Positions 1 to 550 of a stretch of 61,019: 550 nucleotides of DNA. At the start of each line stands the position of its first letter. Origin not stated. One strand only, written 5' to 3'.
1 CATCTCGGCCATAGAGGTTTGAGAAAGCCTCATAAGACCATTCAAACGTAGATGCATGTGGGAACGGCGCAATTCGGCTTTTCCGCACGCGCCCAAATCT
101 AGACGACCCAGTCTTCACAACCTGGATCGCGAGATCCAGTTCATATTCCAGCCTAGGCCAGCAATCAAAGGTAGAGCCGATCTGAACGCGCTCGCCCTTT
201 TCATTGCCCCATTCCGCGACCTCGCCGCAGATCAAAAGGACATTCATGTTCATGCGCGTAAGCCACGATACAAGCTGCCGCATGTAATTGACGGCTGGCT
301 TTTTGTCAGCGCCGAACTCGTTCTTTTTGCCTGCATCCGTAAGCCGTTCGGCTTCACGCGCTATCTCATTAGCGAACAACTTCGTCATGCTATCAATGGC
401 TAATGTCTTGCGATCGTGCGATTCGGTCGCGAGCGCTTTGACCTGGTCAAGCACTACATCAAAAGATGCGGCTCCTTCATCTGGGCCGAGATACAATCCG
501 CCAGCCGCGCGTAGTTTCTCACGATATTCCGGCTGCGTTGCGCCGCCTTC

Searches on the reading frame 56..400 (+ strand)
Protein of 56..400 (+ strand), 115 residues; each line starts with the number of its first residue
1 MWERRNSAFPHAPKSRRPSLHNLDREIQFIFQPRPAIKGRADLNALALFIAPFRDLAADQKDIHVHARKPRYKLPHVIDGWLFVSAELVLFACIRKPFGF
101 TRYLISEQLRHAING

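Call 79: search_protein_families(library=pfam, alignment_id=A7, max_evalue=0.001)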
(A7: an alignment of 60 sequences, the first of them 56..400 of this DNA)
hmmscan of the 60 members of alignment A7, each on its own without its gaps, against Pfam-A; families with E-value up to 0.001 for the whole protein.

A. member 1, window:56-400:+ (115 aa): 0 families

B. families by the number of members that match (of 60 scanned): 11 families
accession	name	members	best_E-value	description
PF13560.12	HTH_31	2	4.3e-11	Helix-turn-helix domain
PF01381.28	HTH_3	2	5.5e-09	Helix-turn-helix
PF12844.13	HTH_19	2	4.2e-08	Helix-turn-helix domain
PF19698.5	DUF6197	1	3.8e-20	Family of unknown function (DUF6197)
PF01541.30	GIY-YIG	1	1.3e-07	GIY-YIG catalytic domain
PF18932.5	DUF5681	1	1.3e-05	Family of unknown function (DUF5681)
PF19501.5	PcRGLX_1st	1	3.4e-05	PcRGLX-like N-terminal RIFT barrel domain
PF05037.18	DUF669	1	0.00011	Protein of unknown function (DUF669)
PF15731.11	MqsA_antitoxin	1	0.00034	Antitoxin component of bacterial toxin-antitoxin system, MqsA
PF07589.16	PEP-CTERM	1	0.00037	PEP-CTERM motif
PF13443.12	HTH_26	1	0.0009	Cro/C1-type HTH DNA-binding domain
